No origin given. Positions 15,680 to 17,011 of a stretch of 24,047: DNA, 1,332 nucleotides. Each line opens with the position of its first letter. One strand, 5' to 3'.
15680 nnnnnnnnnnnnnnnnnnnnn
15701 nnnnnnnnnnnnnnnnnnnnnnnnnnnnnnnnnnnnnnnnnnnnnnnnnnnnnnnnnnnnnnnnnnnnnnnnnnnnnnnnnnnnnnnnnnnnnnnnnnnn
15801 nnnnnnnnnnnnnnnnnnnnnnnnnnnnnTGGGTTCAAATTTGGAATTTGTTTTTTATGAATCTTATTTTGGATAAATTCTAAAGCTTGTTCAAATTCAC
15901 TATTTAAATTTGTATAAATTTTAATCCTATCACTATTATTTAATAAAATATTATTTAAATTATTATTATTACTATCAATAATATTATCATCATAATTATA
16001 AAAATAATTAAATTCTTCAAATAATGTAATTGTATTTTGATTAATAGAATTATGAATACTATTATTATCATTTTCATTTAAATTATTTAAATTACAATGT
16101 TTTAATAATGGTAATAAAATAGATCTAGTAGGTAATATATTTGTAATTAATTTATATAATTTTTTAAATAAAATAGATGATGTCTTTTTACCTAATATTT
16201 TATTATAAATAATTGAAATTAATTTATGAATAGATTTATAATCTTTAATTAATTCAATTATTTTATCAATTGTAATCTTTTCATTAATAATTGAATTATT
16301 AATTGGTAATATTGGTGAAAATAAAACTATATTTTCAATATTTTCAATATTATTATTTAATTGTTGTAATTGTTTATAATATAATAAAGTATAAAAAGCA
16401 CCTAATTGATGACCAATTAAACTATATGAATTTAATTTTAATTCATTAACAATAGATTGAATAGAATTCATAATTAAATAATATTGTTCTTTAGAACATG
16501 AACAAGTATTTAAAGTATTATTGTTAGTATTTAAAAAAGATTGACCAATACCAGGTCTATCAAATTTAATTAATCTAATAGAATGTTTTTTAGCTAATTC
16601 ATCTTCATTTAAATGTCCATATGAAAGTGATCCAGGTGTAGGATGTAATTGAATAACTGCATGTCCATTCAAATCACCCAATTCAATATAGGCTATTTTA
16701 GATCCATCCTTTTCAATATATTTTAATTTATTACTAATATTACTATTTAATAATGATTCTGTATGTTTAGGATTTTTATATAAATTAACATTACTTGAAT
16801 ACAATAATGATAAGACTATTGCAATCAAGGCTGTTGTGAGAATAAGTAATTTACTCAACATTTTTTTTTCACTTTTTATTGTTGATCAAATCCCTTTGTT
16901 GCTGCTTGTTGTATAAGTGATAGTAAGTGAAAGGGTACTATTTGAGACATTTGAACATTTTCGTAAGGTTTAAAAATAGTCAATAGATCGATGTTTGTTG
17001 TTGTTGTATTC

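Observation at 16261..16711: Alpha/beta-hydrolase domain of the fusion protein has Gln in place of the nucleophilic Ser (GHQLG)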

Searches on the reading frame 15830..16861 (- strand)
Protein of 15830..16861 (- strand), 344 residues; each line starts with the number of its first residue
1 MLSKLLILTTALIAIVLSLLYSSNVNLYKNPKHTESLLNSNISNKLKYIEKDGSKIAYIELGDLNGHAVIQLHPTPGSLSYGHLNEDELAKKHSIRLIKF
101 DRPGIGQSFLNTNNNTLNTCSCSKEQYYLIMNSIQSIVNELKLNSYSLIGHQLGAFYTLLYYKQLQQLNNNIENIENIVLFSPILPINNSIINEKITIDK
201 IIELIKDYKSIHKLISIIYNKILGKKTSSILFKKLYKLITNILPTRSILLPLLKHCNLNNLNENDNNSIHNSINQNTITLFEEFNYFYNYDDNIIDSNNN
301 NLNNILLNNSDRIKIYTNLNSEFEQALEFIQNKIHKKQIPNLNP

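Call 5: search_protein_families(library=pfam, proteins=[window:15830-16861:-], max_evalue=10)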
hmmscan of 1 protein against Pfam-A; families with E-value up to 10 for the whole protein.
seq(344 aa): 1 family
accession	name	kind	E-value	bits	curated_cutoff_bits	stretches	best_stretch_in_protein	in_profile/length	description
PF20860.2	Dicers_N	-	0.68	10.5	27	1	163-209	32-77/89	Dicers, N-terminal domain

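Call 6: search_solved_structures(query=window:15830-16861:-, max_evalue=10, show_alignments=3)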
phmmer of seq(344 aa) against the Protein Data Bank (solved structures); distinct sequences matched with E-value up to 10: 3.
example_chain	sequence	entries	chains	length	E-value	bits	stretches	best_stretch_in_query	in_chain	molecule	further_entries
5h3h_A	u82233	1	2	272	0.094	15.1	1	52-209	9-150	Abhydrolase domain-containing protein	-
4pw0_A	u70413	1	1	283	1.7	11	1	33-117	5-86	Alpha/beta hydrolase fold protein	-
7nwg_a2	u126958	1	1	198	2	10.8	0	187-237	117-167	ribosomal protein eS25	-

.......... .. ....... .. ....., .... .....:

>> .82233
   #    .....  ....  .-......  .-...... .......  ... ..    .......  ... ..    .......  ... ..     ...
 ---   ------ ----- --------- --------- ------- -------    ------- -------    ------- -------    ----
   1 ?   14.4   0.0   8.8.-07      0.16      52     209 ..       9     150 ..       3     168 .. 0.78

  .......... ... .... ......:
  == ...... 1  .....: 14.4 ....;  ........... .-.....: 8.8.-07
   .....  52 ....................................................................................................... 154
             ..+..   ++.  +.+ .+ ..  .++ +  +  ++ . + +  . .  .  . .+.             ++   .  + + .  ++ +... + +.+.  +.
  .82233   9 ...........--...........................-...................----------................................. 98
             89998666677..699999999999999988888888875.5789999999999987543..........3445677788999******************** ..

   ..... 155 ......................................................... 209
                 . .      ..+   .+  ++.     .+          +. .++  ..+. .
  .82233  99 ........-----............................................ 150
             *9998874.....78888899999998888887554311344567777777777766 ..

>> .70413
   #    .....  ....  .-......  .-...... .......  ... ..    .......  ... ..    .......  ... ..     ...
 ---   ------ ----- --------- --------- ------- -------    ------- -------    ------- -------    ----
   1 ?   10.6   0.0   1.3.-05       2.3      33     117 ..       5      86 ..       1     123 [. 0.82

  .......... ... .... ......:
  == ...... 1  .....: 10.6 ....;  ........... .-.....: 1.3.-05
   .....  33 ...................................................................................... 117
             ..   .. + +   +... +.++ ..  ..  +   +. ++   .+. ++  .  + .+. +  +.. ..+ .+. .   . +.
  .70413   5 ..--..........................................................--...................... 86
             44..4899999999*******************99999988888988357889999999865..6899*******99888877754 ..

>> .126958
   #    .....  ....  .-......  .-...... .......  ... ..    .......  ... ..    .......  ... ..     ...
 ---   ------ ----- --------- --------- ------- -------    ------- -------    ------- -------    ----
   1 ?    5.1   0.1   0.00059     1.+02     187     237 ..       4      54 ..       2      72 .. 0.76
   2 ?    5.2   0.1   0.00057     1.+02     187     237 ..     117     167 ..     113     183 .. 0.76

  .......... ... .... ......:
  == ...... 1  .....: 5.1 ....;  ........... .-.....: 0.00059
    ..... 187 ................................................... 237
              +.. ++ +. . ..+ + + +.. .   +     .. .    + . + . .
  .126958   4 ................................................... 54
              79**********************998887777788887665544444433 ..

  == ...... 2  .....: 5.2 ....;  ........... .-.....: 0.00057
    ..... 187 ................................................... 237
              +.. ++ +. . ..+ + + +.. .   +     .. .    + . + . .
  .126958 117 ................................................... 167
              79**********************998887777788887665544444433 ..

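Call 7: find_homologous_proteins(query=window:15830-16861:-, max_evalue=0.01)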
Query seq(344 aa): 5105 candidates shared short words with the query, none scored E <= 0.01.

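Call 15: predict_structure(protein=window:15830-16861:-)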
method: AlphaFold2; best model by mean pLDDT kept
length: 344 residues; sequences in the alignment: 1
mean_pLDDT: 34.6   pTM: 0.18
mean pLDDT of the five models: 34.6, 30.5, 30.3, 29.5, 28.8
residues with pLDDT >= 90: 0; 70-90: 1; 50-70: 16; < 50: 327
segments of 3 or more residues with pLDDT < 50: 19-344
pLDDT, mean of each block of 10 residues (from residue 1): 57 56 34 28 38 39 33 31 38 35 31 26 35 36 29 32 29 26 25 34 37 38 38 41 35 32 35 31 29 27 28 31 40 43 34
secondary structure, 60 per line:
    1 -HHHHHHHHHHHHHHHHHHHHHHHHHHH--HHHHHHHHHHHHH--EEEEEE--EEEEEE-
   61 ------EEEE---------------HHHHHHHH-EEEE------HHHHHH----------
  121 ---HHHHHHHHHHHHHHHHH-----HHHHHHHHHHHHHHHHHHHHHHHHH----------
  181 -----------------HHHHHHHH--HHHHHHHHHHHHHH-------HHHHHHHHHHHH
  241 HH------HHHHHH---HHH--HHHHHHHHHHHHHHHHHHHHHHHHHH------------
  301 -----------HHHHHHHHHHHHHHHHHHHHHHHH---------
elements in order: H2-28 H31-43 E46-51 E54-59 E67-70 H86-93 E95-98 H105-110 H124-140 H146-170 H198-205 H208-221 H229-242 H249-254 H263-288 H312-335

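Call 16: search_protein_representatives(protein=window:15830-16861:-)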
Query: 344 residues. Proteins with E-value up to 0.001 (for the whole library): 99; up to 1e-10: 3; up to 1e-30: 1. The best 99 are listed.
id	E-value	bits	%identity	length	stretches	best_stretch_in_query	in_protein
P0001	8.3e-210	711.9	91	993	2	1-344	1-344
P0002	1.2e-24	103.6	42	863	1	6-187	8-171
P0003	8.4e-15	71.2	35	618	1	52-301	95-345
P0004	1.6e-10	57.2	34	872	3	45-115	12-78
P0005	1.6e-08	50.5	37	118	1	51-164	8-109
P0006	2.0e-08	50.3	36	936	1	42-223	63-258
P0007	2.5e-08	50.0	36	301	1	44-196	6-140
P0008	2.6e-08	49.9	33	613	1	29-244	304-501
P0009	4.7e-08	49.1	31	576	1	50-224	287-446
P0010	1.5e-07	47.4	33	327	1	31-165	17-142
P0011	2.2e-07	46.9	44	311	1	49-134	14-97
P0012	5.7e-07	45.5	26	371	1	11-317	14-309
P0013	1.2e-06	44.4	34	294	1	51-187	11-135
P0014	1.5e-06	44.1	45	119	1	51-120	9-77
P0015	5.8e-06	42.2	42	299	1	49-121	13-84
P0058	3.3e-04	36.4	33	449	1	35-147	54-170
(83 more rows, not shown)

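Call 28: list_cluster_members(proteins=[P0001, P0002, P0003, P0006, P0012, P0058, P0008, P0009, P0004])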
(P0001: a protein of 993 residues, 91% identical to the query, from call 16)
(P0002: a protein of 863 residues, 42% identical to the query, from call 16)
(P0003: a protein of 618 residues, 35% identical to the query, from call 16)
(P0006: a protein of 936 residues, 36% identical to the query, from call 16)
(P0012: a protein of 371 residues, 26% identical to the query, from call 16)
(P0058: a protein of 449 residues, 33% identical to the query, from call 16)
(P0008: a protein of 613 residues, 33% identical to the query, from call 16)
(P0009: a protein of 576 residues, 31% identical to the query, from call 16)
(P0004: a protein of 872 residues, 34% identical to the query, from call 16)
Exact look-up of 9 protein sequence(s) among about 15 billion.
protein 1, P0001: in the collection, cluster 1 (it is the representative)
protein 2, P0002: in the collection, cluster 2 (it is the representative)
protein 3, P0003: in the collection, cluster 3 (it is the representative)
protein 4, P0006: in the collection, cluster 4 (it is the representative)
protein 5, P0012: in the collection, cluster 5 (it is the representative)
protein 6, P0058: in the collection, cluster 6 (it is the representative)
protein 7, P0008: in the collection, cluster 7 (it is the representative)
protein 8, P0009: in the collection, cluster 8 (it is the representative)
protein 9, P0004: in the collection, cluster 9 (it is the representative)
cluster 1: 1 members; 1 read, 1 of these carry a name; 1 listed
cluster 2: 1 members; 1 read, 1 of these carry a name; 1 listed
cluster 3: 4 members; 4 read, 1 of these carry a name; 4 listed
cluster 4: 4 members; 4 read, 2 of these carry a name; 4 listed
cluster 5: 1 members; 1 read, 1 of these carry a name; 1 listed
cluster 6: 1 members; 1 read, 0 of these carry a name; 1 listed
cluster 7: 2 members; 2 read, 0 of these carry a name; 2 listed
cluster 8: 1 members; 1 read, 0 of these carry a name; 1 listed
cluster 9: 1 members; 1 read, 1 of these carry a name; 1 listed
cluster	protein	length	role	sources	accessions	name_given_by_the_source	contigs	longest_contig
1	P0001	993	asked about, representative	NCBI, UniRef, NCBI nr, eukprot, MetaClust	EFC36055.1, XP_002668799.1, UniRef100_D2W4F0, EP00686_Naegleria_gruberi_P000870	fumarate reductase [Naegleria gruberi] | Fumarate reductase n=1 Tax=Naegleria gruberi TaxID=5762 RepID=D2W4F0_NAEGR | XP_002668799.1 fumarate reductase [Naegleria gruberi strain NEG-M]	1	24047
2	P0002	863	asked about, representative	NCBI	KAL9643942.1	hypothetical protein ABK040_005411 [Willaertia magna]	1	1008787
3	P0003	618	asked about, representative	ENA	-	-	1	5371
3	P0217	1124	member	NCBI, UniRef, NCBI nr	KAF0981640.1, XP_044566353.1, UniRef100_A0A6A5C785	hypothetical protein FDP41_012297 [Naegleria fowleri] | FAD-dependent oxidoreductase 2 FAD-binding domain-containing protein n=1 Tax=Naegleria ... | uncharacterized protein FDP41_012297 [Naegleria fowleri]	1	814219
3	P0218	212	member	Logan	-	-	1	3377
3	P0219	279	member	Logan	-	-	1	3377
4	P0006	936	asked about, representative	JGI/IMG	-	flavocytochrome c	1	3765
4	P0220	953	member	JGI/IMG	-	flavocytochrome c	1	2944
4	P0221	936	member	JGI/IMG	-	-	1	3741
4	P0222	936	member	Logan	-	-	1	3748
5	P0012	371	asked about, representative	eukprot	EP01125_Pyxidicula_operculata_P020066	TRINITY_DN7323_c0_g1_i2.p1 TRINITY_DN7323_c0_g1~~TRINITY_DN7323_c0_g1_i2.p1 ORF ...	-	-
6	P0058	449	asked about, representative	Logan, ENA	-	-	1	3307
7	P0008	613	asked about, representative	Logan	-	-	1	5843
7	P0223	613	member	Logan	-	-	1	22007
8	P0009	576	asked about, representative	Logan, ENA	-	-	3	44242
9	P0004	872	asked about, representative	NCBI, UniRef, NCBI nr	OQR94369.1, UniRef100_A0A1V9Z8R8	hypothetical protein ACHHYP_01436 [Achlya hypogyna] | AB hydrolase-1 domain-containing protein n=1 Tax=Achlya hypogyna TaxID=1202772 ...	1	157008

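Call 35: predict_structure(alignment_id=A3)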
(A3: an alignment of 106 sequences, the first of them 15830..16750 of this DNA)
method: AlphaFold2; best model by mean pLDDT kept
length: 307 residues; sequences in the alignment: 106
mean_pLDDT: 78.6   pTM: 0.81
mean pLDDT of the five models: 78.6, 77.8, 76.7, 75.7, 75.5
residues with pLDDT >= 90: 124; 70-90: 76; 50-70: 93; < 50: 14
segments of 3 or more residues with pLDDT < 50: 1-3, 154-158
pLDDT, mean of each block of 10 residues (from residue 1): 68 93 97 94 92 97 94 74 65 93 97 94 92 93 87 51 54 65 61 65 57 54 66 81 83 63 68 86 87 94 69
secondary structure, 60 per line:
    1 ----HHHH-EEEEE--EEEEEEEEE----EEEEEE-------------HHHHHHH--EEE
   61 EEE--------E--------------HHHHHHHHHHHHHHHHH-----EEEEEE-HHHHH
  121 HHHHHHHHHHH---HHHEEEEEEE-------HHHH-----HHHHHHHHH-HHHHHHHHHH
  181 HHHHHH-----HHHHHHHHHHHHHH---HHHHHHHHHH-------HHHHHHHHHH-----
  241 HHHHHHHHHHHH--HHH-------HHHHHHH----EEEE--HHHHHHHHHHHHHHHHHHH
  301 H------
elements in order: H5-8 E10-14 E17-25 E30-35 H49-55 E58-63 H87-103 E109-114 H116-131 E138-144 H152-155 H161-169 H171-186 H192-205 H209-218 H226-235 H241-252 H265-271 E276-279 H282-301

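Call 37: fold_search(model_id=the predicted structure, library=pdb)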
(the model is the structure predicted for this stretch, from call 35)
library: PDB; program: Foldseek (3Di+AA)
matches with E <= 10: 1775; with E <= 0.001: 1098
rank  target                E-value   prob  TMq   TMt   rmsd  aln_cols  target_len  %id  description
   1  8oe2_A                8.2e-10  1.00  0.42  0.44   8.9       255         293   18  Structure of hyperstable haloalkane dehalogenase variant DhaA223 (released 2024-01-17)
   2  11ts_C                8.7e-10  1.00  0.52  0.56   7.2       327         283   12  Crystal structure of apo alpha/beta-hydrolase macrolide esterase EstT from Sphingobacterium faecium (S126A mutant) (released 2026-04-08)
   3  11tt                  8.7e-10  1.00  0.48  0.55   9.5       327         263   12  Crystal structure of apo alpha/beta-hydrolase macrolide esterase EstT from Sphingobacterium thalpophilum (S102A mutant) (released 2026-04-08)
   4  11ts_B                1.0e-09  1.00  0.52  0.56   8.2       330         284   12  Crystal structure of apo alpha/beta-hydrolase macrolide esterase EstT from Sphingobacterium faecium (S126A mutant) (released 2026-04-08)
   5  5xmd_A                1.0e-09  1.00  0.49  0.47   8.3       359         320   15  Crystal structure of epoxide hydrolase VrEH1 from Vigna radiata (released 2018-05-16)
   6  11ts_D                1.1e-09  1.00  0.35  0.43   7.7       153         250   16  Crystal structure of apo alpha/beta-hydrolase macrolide esterase EstT from Sphingobacterium faecium (S126A mutant) (released 2026-04-08)
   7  5xmd_D                1.2e-09  1.00  0.51  0.51  10.0       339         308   15  Crystal structure of epoxide hydrolase VrEH1 from Vigna radiata (released 2018-05-16)
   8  7wan                  1.3e-09  1.00  0.41  0.43  11.2       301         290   14  Crystal structure of HaloTag complexed with UL2 (released 2022-02-02)
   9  8oe2_C                1.4e-09  1.00  0.43  0.45   6.4       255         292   18  Structure of hyperstable haloalkane dehalogenase variant DhaA223 (released 2024-01-17)
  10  8oe2_D                1.4e-09  1.00  0.43  0.45   6.5       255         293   17  Structure of hyperstable haloalkane dehalogenase variant DhaA223 (released 2024-01-17)
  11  8oe2_E                1.5e-09  1.00  0.43  0.45   6.5       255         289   17  Structure of hyperstable haloalkane dehalogenase variant DhaA223 (released 2024-01-17)
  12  11tu                  1.8e-09  1.00  0.47  0.52   8.2       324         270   10  Crystal structure of alpha/beta-hydrolase macrolide esterase EstT from Bacillus cereus (S102A mutant) in complex with li (released 2026-04-08)
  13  4kac_A                2.3e-09  1.00  0.34  0.36   3.5       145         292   23  X-Ray Structure of the complex HaloTag2 with HALTS. Northeast Structural Genomics Consortium (NESG) Target OR150. (released 2013-06-05)
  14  7jqy_A                2.6e-09  1.00  0.38  0.40   3.4       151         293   18  Crystal structure of Cfl1-D123S from Burkholderia cenocepacia (released 2021-03-17)
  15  3qit_C                2.6e-09  1.00  0.37  0.42   3.8       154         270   20  Thioesterase Domain From Curacin Biosynthetic Pathway (released 2011-03-09)
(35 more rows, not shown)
